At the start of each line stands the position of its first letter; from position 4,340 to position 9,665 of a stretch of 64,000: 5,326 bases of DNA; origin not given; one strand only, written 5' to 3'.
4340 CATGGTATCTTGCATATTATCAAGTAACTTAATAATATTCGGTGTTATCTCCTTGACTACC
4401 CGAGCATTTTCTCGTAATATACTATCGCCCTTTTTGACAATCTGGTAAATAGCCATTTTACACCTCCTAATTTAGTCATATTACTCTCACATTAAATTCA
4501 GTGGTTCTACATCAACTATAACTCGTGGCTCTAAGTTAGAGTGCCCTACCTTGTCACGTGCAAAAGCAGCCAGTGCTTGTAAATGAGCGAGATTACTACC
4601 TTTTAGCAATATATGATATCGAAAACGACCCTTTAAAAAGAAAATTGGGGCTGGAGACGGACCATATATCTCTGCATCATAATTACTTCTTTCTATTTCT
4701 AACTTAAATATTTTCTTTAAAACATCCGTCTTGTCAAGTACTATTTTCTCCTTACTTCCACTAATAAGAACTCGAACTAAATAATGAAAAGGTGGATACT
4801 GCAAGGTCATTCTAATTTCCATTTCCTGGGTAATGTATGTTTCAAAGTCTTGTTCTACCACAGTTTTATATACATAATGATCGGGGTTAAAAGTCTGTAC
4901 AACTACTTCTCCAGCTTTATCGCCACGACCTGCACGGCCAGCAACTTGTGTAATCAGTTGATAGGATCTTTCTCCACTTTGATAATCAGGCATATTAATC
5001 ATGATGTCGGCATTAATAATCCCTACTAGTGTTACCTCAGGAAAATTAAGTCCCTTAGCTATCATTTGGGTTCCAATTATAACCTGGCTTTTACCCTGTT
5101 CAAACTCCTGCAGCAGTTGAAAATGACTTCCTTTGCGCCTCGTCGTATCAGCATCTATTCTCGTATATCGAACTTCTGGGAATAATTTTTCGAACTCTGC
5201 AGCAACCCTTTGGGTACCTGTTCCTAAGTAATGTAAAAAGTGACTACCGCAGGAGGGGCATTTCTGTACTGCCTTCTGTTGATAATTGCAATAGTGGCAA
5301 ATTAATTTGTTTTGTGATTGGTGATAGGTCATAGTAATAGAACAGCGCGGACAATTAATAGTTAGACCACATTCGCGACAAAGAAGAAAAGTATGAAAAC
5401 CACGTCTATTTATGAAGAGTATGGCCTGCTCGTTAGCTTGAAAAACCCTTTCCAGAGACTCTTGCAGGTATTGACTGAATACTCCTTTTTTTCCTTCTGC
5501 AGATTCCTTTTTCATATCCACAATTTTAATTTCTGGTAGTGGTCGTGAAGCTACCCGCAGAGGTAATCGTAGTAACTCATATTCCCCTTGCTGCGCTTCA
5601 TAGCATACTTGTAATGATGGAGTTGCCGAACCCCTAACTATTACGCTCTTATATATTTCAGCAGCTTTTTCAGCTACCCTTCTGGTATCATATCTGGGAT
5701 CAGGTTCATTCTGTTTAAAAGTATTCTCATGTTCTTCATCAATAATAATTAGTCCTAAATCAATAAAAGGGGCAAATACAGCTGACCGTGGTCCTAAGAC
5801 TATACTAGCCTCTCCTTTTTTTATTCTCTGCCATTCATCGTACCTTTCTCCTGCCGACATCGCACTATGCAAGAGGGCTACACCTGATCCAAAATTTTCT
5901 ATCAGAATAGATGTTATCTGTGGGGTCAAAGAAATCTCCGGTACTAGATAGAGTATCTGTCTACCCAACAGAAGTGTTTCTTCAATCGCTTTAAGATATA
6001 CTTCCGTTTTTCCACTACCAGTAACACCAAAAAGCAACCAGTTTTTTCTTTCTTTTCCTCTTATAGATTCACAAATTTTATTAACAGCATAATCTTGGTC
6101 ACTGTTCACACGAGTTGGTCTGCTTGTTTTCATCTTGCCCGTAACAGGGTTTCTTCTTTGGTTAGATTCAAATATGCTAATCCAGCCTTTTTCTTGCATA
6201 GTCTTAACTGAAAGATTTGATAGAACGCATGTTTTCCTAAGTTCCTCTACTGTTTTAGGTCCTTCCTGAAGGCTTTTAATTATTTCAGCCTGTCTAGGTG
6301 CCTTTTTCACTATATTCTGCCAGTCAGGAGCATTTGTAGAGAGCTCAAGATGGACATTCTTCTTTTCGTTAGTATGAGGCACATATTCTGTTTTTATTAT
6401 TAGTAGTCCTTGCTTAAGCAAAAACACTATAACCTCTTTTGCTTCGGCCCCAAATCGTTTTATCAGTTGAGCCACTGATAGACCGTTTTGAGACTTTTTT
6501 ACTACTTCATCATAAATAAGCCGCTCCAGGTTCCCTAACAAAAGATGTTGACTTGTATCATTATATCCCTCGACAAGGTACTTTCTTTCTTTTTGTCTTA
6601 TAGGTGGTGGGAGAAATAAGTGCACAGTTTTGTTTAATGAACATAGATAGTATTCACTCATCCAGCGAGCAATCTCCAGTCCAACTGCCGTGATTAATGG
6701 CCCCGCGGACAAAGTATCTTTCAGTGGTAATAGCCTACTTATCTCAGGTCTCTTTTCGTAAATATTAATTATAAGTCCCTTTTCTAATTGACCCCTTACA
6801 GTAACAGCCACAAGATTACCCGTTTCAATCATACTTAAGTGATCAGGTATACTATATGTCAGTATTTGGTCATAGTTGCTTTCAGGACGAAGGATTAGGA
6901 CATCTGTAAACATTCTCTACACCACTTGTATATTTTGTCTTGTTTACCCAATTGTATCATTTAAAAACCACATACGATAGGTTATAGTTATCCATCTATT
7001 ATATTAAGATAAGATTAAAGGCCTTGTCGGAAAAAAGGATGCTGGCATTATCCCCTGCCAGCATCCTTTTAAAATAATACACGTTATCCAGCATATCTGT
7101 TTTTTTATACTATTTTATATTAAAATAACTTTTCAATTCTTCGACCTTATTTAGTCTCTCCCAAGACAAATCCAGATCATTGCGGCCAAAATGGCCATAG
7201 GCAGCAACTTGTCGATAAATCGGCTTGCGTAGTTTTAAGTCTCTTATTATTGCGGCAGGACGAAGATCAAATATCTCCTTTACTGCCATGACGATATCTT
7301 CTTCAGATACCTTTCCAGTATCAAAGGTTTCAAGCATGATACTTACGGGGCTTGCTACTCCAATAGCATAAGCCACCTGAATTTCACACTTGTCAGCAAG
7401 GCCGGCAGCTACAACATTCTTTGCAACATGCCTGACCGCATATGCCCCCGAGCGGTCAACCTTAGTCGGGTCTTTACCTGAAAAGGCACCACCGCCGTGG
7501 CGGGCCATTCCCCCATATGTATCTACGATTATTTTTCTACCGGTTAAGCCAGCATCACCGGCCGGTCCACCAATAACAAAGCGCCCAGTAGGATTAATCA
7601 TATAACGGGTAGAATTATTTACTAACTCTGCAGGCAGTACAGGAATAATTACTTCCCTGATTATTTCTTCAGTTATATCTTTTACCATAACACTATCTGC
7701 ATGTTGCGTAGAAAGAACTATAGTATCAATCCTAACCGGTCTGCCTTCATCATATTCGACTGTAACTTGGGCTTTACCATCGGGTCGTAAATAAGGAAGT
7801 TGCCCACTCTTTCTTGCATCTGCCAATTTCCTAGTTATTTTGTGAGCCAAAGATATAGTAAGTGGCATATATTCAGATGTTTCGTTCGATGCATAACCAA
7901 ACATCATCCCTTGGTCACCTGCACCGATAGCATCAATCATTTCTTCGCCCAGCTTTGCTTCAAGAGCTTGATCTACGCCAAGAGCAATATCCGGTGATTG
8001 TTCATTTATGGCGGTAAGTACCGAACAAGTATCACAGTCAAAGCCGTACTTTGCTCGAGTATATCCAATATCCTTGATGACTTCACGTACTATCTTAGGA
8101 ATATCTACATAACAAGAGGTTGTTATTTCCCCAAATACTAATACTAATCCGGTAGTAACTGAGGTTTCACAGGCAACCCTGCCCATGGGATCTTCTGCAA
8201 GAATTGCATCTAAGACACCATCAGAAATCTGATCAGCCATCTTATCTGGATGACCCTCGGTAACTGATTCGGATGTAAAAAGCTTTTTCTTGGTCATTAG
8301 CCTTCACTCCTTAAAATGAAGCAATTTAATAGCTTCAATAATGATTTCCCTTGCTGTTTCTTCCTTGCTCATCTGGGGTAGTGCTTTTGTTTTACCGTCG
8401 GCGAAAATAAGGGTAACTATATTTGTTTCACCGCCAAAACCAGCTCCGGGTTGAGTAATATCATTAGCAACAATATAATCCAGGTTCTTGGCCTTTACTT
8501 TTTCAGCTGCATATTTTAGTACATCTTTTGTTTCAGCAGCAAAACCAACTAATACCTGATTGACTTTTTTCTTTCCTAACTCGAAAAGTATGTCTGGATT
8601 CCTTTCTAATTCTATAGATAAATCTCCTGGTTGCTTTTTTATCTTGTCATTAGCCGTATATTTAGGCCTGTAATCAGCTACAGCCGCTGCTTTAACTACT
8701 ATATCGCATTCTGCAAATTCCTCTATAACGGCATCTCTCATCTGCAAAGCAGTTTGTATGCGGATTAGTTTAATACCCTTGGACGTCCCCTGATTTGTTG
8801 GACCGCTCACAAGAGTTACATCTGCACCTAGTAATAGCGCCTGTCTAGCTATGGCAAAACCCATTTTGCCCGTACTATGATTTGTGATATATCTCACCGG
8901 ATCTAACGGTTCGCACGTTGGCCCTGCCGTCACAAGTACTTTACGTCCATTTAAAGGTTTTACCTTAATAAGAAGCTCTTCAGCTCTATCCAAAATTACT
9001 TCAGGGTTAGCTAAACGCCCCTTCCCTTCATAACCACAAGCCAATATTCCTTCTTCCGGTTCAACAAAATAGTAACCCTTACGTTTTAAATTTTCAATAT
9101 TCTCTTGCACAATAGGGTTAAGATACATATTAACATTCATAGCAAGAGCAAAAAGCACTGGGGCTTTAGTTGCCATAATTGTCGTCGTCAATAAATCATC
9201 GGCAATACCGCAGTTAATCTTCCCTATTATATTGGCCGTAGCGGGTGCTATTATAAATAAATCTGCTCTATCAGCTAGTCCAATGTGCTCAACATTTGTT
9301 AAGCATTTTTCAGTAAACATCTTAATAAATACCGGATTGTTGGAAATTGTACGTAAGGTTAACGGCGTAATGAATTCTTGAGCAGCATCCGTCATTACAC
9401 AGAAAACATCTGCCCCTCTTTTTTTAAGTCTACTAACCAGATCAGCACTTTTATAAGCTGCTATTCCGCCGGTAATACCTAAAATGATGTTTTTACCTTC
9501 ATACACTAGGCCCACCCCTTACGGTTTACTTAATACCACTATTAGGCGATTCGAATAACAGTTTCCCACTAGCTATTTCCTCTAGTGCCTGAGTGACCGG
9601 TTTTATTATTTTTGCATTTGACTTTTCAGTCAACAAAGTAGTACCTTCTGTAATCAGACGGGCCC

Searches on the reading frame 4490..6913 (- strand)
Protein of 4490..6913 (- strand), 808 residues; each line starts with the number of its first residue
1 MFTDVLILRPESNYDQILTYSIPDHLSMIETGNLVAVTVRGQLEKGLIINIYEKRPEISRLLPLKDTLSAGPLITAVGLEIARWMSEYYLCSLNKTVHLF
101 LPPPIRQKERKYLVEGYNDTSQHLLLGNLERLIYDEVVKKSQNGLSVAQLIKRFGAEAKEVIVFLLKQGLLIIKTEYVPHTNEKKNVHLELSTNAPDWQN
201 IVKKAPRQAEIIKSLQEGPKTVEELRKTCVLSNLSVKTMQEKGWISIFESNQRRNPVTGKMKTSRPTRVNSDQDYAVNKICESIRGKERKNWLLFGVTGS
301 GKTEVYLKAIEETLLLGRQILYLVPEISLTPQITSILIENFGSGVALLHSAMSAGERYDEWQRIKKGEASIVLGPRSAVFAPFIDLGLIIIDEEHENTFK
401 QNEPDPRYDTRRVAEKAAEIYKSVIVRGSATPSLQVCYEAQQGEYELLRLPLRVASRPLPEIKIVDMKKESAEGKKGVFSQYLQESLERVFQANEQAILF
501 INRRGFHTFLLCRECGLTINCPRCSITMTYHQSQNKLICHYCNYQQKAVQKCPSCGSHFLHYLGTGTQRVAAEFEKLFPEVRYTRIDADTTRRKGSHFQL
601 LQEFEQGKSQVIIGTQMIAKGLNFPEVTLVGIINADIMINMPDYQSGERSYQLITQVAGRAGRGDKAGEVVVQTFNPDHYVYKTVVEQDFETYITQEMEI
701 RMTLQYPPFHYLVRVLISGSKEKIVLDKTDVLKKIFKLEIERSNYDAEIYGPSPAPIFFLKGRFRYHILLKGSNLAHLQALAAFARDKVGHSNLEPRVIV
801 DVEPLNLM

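Call 38: search_protein_families(library=pfam, proteins=[window:4490-6913:-], max_evalue=0.0001)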
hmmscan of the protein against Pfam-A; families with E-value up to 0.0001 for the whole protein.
window:4490-6913:- (808 aa): 6 families
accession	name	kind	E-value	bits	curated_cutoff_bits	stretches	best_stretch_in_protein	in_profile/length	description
PF17764.6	PriA_3primeBD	-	9.9e-16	57.8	22.7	1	10-102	7-96/96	3'DNA-binding domain (3'BD)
PF18074.6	PriA_C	-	2.3e-15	57.6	26.9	1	708-804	1-95/95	Primosomal protein N C-terminal domain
PF00270.35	DEAD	-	2.6e-15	57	26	1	272-435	3-162/167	DEAD/DEAH box helicase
PF00271.37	Helicase_C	-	4e-13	50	23.5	1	576-663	33-108/110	Helicase conserved C-terminal domain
PF18319.7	Zn_ribbon_PriA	-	1.5e-12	47.6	26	1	521-547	1-27/27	PriA DNA helicase Cys-rich region (CRR) domain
PF04851.21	ResIII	-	2.2e-12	47.6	22.5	1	269-433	4-163/164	Type III restriction enzyme, res subunit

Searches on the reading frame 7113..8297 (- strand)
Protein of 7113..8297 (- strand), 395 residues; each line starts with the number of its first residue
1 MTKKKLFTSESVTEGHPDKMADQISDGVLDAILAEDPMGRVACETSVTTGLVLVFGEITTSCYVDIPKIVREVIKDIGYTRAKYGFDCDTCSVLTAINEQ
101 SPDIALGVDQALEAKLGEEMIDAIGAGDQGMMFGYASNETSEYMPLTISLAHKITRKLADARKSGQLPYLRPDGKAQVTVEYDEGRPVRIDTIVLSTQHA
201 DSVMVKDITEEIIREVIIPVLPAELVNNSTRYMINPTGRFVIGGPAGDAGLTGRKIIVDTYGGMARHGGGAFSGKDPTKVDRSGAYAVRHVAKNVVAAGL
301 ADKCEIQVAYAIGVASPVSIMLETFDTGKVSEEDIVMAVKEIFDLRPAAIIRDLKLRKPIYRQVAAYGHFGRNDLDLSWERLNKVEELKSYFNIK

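Call 38: search_protein_families(library=pfam, proteins=[window:7113-8297:-], max_evalue=0.0001)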
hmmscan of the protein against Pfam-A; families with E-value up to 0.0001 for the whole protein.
window:7113-8297:- (395 aa): 3 families
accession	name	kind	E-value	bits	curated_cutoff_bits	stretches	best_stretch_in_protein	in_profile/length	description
PF02773.21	S-AdoMet_synt_C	-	1.2e-68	229.8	25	1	242-381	1-138/138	S-adenosylmethionine synthetase, C-terminal domain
PF02772.21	S-AdoMet_synt_M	-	2.1e-49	167.1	29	1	124-240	2-120/120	S-adenosylmethionine synthetase, central domain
PF00438.25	S-AdoMet_synt_N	-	8.7e-45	151.8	33.1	1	5-102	2-99/99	S-adenosylmethionine synthetase, N-terminal domain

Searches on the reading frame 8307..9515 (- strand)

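Call 38: search_protein_families(library=pfam, proteins=[window:8307-9515:-], max_evalue=0.0001)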
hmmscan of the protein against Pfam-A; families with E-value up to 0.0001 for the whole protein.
window:8307-9515:- (403 aa): 2 families
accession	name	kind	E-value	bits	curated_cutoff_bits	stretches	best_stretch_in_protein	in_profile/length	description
PF04127.22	DFP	-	1.4e-73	247.2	22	1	188-370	1-186/186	DNA/pantothenate metabolism flavoprotein C-terminal domain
PF02441.25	Flavoprotein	-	1e-34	119.9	22.7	1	8-178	1-158/162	Flavoprotein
